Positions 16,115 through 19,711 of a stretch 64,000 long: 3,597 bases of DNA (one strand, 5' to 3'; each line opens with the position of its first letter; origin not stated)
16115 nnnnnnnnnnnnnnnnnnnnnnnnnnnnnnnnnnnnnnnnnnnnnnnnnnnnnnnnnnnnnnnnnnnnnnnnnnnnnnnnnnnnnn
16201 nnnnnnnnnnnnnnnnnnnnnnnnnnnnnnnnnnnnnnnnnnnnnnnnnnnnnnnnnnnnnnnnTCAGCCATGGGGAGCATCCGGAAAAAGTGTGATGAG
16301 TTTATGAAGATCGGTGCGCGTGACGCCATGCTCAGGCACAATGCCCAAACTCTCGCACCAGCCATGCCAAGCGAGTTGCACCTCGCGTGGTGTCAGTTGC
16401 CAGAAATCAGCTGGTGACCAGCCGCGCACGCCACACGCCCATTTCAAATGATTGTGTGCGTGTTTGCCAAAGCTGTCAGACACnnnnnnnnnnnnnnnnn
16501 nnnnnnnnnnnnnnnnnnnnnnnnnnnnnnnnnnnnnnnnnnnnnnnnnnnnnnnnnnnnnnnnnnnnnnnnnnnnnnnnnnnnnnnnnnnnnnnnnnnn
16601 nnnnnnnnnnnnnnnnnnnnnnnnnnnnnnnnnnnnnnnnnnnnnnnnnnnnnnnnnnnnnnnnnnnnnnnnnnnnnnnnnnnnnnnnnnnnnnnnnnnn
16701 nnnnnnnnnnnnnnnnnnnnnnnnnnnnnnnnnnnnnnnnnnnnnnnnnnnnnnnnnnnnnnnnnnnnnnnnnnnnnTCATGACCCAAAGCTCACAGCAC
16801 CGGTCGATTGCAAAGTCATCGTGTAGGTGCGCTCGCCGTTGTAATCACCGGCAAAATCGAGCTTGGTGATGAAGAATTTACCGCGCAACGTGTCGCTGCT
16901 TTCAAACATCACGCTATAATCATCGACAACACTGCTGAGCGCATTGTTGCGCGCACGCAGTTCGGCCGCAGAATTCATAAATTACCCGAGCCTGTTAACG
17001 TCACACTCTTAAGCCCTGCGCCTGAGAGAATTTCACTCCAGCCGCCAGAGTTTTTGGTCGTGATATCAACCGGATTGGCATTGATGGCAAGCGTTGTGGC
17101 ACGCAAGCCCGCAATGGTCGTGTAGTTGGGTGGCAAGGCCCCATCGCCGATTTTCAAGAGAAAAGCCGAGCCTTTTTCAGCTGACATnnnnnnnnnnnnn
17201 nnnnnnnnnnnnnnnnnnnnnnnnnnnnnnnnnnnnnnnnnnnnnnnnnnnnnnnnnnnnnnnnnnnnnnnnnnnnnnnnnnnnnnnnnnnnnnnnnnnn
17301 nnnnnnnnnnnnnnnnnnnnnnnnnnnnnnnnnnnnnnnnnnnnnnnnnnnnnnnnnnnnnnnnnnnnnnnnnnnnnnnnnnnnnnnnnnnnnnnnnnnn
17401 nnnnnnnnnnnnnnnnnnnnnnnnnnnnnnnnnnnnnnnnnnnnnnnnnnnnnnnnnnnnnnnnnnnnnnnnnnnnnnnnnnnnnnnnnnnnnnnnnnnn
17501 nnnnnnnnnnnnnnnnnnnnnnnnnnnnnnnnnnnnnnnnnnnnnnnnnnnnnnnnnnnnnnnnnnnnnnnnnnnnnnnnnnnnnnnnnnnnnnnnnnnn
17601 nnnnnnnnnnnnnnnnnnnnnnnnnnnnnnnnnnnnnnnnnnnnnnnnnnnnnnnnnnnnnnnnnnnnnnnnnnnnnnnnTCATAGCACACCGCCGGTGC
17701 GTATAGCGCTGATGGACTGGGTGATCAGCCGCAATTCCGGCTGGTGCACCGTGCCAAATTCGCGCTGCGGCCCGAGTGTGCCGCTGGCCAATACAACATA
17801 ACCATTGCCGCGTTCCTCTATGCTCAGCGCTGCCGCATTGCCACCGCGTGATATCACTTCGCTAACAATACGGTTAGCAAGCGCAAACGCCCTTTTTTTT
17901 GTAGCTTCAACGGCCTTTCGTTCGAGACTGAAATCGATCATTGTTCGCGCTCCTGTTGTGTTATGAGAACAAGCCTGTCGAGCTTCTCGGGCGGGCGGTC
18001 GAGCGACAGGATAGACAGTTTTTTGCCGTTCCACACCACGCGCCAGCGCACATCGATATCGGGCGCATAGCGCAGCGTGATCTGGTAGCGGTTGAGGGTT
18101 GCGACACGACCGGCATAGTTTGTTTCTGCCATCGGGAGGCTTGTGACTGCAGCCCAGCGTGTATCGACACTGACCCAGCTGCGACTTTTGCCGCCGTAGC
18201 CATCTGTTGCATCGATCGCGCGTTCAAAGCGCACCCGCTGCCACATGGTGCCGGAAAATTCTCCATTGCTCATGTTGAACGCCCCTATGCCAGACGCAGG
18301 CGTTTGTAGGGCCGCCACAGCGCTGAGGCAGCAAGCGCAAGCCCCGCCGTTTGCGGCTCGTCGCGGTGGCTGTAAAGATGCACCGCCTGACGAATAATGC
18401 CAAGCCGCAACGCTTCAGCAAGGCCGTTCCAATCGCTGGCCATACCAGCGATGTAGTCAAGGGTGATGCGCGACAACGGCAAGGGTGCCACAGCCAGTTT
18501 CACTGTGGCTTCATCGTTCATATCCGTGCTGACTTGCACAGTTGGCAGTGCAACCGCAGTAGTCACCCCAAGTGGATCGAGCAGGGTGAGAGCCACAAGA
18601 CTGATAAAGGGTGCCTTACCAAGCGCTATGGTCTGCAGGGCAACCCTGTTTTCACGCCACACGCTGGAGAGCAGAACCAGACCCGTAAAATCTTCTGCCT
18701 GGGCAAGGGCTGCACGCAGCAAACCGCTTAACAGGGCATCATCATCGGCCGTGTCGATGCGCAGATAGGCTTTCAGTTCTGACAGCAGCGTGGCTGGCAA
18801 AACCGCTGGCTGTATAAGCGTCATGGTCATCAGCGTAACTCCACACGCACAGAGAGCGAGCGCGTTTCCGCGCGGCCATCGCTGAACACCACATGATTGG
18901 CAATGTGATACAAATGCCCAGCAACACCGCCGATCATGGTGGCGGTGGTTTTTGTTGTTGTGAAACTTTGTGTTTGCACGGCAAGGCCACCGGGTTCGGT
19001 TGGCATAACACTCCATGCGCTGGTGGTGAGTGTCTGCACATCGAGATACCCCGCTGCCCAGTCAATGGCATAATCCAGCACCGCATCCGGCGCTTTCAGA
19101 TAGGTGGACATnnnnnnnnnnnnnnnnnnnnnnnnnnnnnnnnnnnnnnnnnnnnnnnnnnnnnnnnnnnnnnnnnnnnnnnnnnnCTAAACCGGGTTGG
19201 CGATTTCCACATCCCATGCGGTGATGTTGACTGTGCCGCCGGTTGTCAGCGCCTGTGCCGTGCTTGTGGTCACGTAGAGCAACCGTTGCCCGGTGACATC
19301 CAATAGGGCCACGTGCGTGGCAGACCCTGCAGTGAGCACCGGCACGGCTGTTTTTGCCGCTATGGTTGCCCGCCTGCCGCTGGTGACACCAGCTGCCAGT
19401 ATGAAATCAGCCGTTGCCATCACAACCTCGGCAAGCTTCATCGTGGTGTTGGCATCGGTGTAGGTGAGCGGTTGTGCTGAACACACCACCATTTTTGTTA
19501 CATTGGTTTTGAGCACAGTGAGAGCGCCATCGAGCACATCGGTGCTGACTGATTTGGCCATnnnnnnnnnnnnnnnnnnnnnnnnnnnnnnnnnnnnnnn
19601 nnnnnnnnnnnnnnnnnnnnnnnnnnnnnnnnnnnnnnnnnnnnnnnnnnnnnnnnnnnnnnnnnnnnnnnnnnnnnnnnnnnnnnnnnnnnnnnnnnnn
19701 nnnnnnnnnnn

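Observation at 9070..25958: RcGTA-like head-tail cluster with several departures from the canonical architecture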

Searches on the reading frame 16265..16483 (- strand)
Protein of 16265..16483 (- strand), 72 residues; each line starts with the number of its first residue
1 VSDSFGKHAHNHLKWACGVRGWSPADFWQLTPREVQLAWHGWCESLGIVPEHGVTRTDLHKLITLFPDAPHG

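Call 31: search_protein_families(library=pfam, max_evalue=0.001, proteins=[window:16265-16483:-])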
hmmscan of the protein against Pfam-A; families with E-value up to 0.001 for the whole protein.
window:16265-16483:- (72 aa): 1 family
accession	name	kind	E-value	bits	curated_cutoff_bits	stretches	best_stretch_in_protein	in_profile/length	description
PF09550.16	Phage_TAC_6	-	3.3e-08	34.3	23.4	1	15-68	9-57/58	Phage tail assembly chaperone protein, TAC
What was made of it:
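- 16265..16483 (-): Second chaperone ORF (g10.1-type). Phage_TAC_6, E = 3e-8 (call 31).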

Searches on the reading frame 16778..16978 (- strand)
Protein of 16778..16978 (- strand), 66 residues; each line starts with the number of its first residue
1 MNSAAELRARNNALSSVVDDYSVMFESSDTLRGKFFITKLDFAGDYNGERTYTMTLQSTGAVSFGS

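Call 6: search_protein_families(library=pfam, max_evalue=0.01, proteins=[window:16778-16978:-])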
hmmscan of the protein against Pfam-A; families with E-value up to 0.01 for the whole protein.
window:16778-16978:- (66 aa): 1 family
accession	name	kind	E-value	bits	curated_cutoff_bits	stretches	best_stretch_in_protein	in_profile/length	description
PF06199.17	Phage_tail_2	-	8.4e-13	49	23.8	1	3-64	71-132/132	Phage tail tube protein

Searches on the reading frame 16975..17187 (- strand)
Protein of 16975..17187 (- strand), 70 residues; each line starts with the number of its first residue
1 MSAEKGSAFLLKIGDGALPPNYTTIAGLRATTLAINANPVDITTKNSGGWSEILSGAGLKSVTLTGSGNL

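Call 6: search_protein_families(library=pfam, max_evalue=0.01, proteins=[window:16975-17187:-])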
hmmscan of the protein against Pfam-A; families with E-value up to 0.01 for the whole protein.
window:16975-17187:- (70 aa): 1 family
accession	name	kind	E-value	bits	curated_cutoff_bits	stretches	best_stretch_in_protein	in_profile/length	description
PF06199.17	Phage_tail_2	-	2.6e-17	63.6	23.8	1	4-68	2-66/132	Phage tail tube protein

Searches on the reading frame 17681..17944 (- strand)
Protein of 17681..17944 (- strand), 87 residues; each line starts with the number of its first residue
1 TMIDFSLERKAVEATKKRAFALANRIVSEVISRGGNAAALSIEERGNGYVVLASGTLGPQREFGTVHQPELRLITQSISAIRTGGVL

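Call 43: search_protein_families(library=phrogs, max_evalue=0.001, proteins=[window:17681-17944:-])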
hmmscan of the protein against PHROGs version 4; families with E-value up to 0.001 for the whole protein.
window:17681-17944:- (87 aa): 0 families

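Call 67: search_protein_families(library=pfam, max_evalue=10, proteins=[window:17681-17944:-])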
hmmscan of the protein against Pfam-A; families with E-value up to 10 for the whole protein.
window:17681-17944:- (87 aa): 0 families

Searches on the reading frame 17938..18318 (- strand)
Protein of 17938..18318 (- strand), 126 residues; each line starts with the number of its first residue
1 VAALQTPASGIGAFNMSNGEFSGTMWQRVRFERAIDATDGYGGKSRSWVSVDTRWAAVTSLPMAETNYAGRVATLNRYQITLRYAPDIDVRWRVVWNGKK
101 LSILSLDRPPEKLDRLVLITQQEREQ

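Call 6: search_protein_families(library=pfam, max_evalue=0.01, proteins=[window:17938-18318:-])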
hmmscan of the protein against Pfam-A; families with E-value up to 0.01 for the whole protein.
window:17938-18318:- (126 aa): 1 family
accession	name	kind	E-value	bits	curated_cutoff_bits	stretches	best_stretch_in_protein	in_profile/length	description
PF05521.18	Phage_HCP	-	6.9e-17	62.4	25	1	23-121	4-103/106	Phage head completion protein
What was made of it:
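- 17938..18273 (-): Head completion/closure protein (g7-type). Phage_HCP, E = 7e-17 (call 6).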

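Call 44: search_protein_families(library=ncbifam, max_evalue=0.001, proteins=[window:17938-18273:-])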
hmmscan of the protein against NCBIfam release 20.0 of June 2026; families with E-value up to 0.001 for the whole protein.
window:17938-18273:- (111 aa): 1 family
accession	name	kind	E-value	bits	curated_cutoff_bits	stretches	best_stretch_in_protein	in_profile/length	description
TIGR01563.1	gp16_SPP1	equivalog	6.5e-08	32.6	20.6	1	12-96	4-88/101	phage head closure protein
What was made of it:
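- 17938..18273 (-): TIGR01563 (call 44).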

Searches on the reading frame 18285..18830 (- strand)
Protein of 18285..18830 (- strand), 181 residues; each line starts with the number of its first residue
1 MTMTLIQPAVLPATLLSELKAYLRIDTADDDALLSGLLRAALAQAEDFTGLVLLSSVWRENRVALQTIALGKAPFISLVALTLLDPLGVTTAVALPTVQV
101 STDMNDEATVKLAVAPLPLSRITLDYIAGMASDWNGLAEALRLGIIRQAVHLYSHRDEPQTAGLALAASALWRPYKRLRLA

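Call 44: search_protein_families(library=ncbifam, max_evalue=0.001, proteins=[window:18285-18830:-])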
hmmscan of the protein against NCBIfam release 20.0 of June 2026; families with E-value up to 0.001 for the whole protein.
window:18285-18830:- (181 aa): 2 families
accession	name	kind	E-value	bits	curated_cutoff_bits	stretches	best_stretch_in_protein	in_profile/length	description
TIGR02215.1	phage_chp_gp8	equivalog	7.9e-23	81.2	39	1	1-179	1-187/188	head-tail connector protein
TIGR01560.2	put_DNA_pack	equivalog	2.6e-10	40.2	24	1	16-52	1-37/89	head-tail connector protein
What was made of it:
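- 18285..18830 (-): Head-tail adaptor (g6-type). TIGR02215, E = 8e-23 (call 44).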

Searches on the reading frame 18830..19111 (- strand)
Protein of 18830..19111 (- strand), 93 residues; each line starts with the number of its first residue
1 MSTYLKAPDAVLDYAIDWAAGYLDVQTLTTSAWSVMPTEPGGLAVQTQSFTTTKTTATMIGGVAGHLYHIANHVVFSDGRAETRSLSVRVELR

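Call 4: search_protein_families(library=pfam, max_evalue=0.01, proteins=[window:18830-19111:-])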
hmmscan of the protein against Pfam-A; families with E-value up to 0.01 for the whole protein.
window:18830-19111:- (93 aa): 1 family
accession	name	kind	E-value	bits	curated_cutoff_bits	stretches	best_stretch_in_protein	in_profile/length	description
PF23148.1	Gp77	-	4.3e-25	88.5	27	1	6-89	1-84/84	Podophage GP4 fiber-tail adaptor protein gp77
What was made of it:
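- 18830..19111 (-): Gp77-like adaptor protein. Pfam PF23148 (podophage GP4 fibre-tail adaptor), E = 4e-25 (call 4).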

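Call 43: search_protein_families(library=phrogs, max_evalue=0.001, proteins=[window:18830-19111:-])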
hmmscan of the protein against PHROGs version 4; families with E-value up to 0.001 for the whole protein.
window:18830-19111:- (93 aa): 1 family
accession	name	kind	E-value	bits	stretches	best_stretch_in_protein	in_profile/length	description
phrog_4137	-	unknown function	1.1e-11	45.6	1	3-91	261-347/349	-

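Call 49: search_solved_structures(query=window:18830-19111:-, max_evalue=1)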
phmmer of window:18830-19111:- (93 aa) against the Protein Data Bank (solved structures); distinct sequences matched with E-value up to 1: 1.
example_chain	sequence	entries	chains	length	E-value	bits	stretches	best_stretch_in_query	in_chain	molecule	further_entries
8jou_D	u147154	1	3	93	0.026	17.7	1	9-90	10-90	Virion-associated phage protein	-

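Call 106: search_dna_similar(query=window:18830-19111:-, collection=phages, mode=protein, max_evalue=0.001, max_rows=15)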
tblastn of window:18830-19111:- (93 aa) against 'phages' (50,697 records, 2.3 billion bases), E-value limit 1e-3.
Records with a match: 55; places in all: 55; records where one place covers at least 80% of the query: 55.
Best place of each record, by identity: <60% 55.
By first word of the organism name: Mycobacterium 44; Rhodococcus 5; Gordonia 5; Phage 1.
By host as written in the record: Mycobacterium smegmatis mc2 155 23; Mycobacterium smegmatis mc#155 13; Gordonia terrae 3612 5; Rhodococcus equi NRRL B-16538 3; Rhodococcus equi 2; Mycobacterium chelonae ATCC 35752_DMP1 2; Mycobacterium smegamtis mc2 155 2; Mycobacterium abscessus T49 1; and 4 more.
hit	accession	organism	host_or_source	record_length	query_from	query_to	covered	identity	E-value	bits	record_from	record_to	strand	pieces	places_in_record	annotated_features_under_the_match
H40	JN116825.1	Rhodococcus phage REQ1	Rhodococcus equi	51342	4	93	97%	38.9%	1e-7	53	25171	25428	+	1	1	primase/polymerase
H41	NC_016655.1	Rhodococcus phage REQ1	Rhodococcus equi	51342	4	93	97%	38.9%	1e-7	53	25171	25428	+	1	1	DNA polymerase/primase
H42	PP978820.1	Rhodococcus phage Madraxi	Rhodococcus equi NRRL B-16538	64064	4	93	97%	38.9%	1e-6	50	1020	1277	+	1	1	2: hypothetical protein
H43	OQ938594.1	Rhodococcus phage Jflix2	Rhodococcus equi NRRL B-16538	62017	4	93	97%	37.8%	1e-5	47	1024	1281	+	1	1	2: hypothetical protein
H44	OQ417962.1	Mycobacterium phage prophiT49-2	Mycobacterium abscessus T49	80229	1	91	98%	36.3%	2e-7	52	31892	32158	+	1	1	48: hypothetical protein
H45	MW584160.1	Mycobacterium phage prophi86-1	Mycobacterium abscessus GD86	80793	1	91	98%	36.3%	2e-7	52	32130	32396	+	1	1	50: hypothetical protein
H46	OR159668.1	Mycobacterium phage Aegeus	Mycobacterium chelonae ATCC 35752_DMP1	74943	1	91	98%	36.3%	2e-7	52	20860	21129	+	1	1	22: hypothetical protein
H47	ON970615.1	Mycobacterium phage Baudelaire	Mycobacterium chelonae ATCC 35752_DMP1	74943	1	91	98%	36.3%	2e-7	52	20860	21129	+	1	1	22: hypothetical protein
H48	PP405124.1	Mycobacterium phage Bazzle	Mycobacterium smegmatis mc#155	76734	1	91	98%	36.3%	3e-6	49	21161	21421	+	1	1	22: hypothetical protein | 21: hypothetical protein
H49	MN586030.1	Mycobacterium phage BobsGarage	Mycobacterium smegmatis mc#155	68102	1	93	100%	35.5%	1e-6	50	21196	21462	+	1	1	22: hypothetical protein | 21: hypothetical protein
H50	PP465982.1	Mycobacterium phage MS810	Mycolicibacterium smegmatis MC2 155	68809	1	93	100%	35.5%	1e-6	50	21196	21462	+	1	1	hypothetical protein | minor tail protein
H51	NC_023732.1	Mycobacterium phage Rumpelstiltskin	Mycobacterium smegmatis mc2 155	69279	1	93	100%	35.5%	1e-6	50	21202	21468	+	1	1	22: hypothetical protein | 21: minor tail protein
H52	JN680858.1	Mycobacterium phage Rumpelstiltskin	Mycobacterium smegmatis mc2 155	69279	1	93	100%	35.5%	1e-6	50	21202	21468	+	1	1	22: hypothetical protein | 21: hypothetical protein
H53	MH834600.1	Mycobacterium phage BigCheese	Mycobacterium smegmatis mc2 155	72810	1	93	100%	35.5%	1e-6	50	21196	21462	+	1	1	22: hypothetical protein | 21: hypothetical protein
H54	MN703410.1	Mycobacterium phage Itos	Mycobacterium smegmatis mc2 155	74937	1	93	100%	35.5%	1e-6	50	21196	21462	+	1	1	22: hypothetical protein | 21: hypothetical protein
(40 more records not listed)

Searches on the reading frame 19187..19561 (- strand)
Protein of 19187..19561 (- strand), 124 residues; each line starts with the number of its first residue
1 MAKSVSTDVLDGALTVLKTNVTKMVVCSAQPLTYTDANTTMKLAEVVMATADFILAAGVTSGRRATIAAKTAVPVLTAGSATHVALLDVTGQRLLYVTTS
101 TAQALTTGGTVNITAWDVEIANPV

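Call 4: search_protein_families(library=pfam, max_evalue=0.01, proteins=[window:19187-19561:-])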
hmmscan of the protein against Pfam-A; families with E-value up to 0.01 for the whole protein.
window:19187-19561:- (124 aa): 0 families

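Call 43: search_protein_families(library=phrogs, max_evalue=0.001, proteins=[window:19187-19561:-])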
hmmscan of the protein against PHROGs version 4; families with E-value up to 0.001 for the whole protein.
window:19187-19561:- (124 aa): 0 families

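Call 47: search_solved_structures(query=window:19187-19561:-, max_evalue=1)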
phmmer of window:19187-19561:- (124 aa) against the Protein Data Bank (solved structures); distinct sequences matched with E-value up to 1: 3.
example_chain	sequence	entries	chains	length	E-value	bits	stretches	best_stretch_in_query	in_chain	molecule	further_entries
4pga_A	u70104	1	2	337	0.13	16.1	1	40-100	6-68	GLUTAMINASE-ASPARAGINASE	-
3pga_1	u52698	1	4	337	0.45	14.4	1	41-100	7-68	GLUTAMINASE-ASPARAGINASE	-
1djo_A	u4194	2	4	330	0.77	13.6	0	43-100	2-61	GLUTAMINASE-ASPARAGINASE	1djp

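Call 58: find_encoding_contigs(protein=window:19187-19561:-, flank=10000, max_places=8)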
Protein window:19187-19561:- (124 aa): no gene with exactly this product is on record in the collection.

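Call 67: search_protein_families(library=pfam, max_evalue=10, proteins=[window:19187-19561:-])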
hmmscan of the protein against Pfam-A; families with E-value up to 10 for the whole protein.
window:19187-19561:- (124 aa): 1 family
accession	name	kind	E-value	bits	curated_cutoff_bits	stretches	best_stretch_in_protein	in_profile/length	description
PF14833.11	NAD_binding_11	-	0.029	15.1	30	1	39-121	4-81/122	NAD-binding of NADP-dependent 3-hydroxyisobutyrate dehydrogenase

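Call 85: search_solved_structures(query=A4, max_evalue=10)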
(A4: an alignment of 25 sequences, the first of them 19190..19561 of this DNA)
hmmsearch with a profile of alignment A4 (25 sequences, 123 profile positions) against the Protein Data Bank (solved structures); distinct sequences matched with E-value up to 10: 1.
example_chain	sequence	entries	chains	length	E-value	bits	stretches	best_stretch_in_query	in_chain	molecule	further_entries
3duf_I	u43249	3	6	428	0.77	13.1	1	16-93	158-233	Dihydrolipoyllysine-residue acetyltransferase component of pyruvate dehydrogenase complex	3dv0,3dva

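Call 91: predict_structure(protein=window:19187-19561:-)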
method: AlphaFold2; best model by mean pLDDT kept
length: 124 residues; sequences in the alignment: 1
mean_pLDDT: 44.1   pTM: 0.34
mean pLDDT of the five models: 44.1, 35.0, 34.5, 31.2, 30.4
residues with pLDDT >= 90: 0; 70-90: 0; 50-70: 42; < 50: 82
segments of 3 or more residues with pLDDT < 50: 1-10, 18-62, 68-70, 72-78, 87-94, 121-124
pLDDT, mean of each block of 10 residues (from residue 1): 42 48 31 38 35 35 48 48 50 50 52 54 40
secondary structure, 60 per line:
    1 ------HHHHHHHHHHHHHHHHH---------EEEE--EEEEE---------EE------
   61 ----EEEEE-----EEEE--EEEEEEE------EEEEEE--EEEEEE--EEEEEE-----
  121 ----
elements in order: H7-23 E33-36 E39-43 E65-69 E75-78 E81-87 E94-99 E102-107 E110-115
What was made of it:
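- Tried and rejected: The single-sequence model was unusable (pLDDT 44, call 91), so no fold search was run on it.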

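Call 105: search_dna_similar(query=window:19187-19561:-, collection=phages, mode=protein, max_evalue=0.001, max_rows=15)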
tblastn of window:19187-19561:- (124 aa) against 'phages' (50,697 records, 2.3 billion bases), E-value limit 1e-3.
Records with a match: 2; places in all: 2; records where one place covers at least 80% of the query: 2.
Best place of each record, by identity: <60% 2.
By first word of the organism name: Microcystis 1; Octadecabacter 1.
By host as written in the record: Microcystis aeruginosa 1; Octadecabacter sp. strain IceBac 430 1.
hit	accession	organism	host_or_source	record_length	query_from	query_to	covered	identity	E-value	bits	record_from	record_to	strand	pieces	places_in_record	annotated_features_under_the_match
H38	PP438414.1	Microcystis phage Mae-JY22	Microcystis aeruginosa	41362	1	123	99%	49.2%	2e-30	119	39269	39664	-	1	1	hypothetical protein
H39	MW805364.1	Octadecabacter Antarctic DB virus 2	Octadecabacter sp. strain IceBac 430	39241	5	120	94%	34.7%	3e-5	47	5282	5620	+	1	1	hypothetical protein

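Call 107: get_annotated_region(hit=H38, flank=6000)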
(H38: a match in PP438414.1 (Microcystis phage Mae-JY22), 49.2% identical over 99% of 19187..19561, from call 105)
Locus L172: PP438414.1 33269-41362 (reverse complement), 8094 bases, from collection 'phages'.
description: Microcystis phage Mae-JY22, complete genome.
organism: Microcystis phage Mae-JY22 (NCBI taxid 3128138)
taxonomy: Viruses; Duplodnaviria; Heunggongvirae; Uroviricota; Caudoviricetes
host: Microcystis aeruginosa; source: China; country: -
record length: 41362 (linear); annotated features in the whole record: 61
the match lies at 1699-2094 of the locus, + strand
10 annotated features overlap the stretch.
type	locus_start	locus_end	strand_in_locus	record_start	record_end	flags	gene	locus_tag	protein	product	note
CDS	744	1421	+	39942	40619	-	-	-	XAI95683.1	hypothetical protein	-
CDS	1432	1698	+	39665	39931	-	-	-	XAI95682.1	hypothetical protein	-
CDS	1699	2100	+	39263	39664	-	-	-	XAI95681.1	hypothetical protein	-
CDS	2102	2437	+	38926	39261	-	-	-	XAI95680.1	hypothetical protein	-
CDS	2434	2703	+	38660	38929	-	-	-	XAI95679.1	hypothetical protein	-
CDS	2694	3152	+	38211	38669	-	-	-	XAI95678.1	hypothetical protein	-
CDS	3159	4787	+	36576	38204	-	-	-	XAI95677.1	hypothetical protein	-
CDS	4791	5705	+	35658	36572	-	-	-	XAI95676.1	hypothetical protein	-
CDS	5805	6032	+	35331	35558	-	-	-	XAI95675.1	hypothetical protein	-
CDS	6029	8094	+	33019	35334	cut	-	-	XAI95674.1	hypothetical protein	-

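Call 108: get_annotated_region(hit=H39, flank=6000)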
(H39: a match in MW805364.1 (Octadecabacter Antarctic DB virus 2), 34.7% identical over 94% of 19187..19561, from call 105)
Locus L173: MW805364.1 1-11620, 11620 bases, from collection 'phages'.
description: Octadecabacter Antarctic DB virus 2, complete genome.
organism: Octadecabacter Antarctic DB virus 2 (NCBI taxid 2945129)
taxonomy: Viruses; Duplodnaviria; Heunggongvirae; Uroviricota; Caudoviricetes
host: Octadecabacter sp. strain IceBac 430; source: -; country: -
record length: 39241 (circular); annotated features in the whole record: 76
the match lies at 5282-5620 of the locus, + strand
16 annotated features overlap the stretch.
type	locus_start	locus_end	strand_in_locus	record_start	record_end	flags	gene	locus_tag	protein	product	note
CDS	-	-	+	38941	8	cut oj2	-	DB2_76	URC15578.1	hypothetical protein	gp76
CDS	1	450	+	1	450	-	-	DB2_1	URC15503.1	terminase small subunit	gp1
CDS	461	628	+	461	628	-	-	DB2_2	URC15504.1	hypothetical protein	gp2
CDS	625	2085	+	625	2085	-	-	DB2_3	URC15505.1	terminase large subunit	gp3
CDS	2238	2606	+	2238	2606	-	-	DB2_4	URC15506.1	hypothetical protein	gp4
CDS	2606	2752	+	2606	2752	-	-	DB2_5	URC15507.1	hypothetical protein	gp5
CDS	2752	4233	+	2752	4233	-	-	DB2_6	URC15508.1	hypothetical protein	gp6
CDS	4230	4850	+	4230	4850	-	-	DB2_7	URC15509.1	tail tubular protein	gp7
CDS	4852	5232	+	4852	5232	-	-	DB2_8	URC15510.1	hypothetical protein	gp8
CDS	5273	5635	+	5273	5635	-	-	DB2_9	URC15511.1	hypothetical protein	gp9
CDS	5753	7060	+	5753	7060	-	-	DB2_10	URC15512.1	tailspike protein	gp10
CDS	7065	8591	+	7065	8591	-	-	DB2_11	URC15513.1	ribonuclease E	gp11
CDS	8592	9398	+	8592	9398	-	-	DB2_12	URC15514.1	tail fiber protein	gp12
CDS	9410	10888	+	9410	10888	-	-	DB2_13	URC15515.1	hypothetical protein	gp13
CDS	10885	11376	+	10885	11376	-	-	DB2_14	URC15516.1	hypothetical protein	gp14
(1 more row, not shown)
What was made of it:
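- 19187..19561 (-): orf124: conserved 124-aa protein of the accessory module. A homologue lies next to the tailspike gene in Octadecabacter virus DB2 (calls 105, 108).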

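Call 112: search_protein_representatives(protein=window:19187-19561:-)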
Query: 124 residues. Proteins with E-value up to 0.001 (for the whole library): 1234; up to 1e-10: 462; up to 1e-30: 3. The best 150 are listed.
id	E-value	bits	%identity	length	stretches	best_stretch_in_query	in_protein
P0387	2.1e-39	150.4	61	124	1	1-123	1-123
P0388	8.4e-34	132.4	64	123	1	1-123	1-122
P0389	6.4e-31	123.1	54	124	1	1-123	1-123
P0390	1.5e-30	121.9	57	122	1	1-123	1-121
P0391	3.0e-28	114.5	53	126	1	1-123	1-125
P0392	1.4e-27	112.4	50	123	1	1-124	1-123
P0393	2.8e-27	111.4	50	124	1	1-123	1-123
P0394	2.1e-26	108.6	50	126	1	1-123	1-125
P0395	2.2e-26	108.6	50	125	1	3-123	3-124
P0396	1.2e-25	106.2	55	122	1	1-123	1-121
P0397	1.4e-25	106.0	50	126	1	1-123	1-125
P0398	1.4e-25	105.9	55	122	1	1-123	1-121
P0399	2.4e-25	105.2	49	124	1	1-123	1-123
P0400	7.5e-25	103.6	48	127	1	1-123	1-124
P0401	3.7e-24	101.4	50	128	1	1-123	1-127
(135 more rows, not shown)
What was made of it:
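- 19187..19561 (-): 1234 cluster representatives at E <= 0.001 (call 112).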
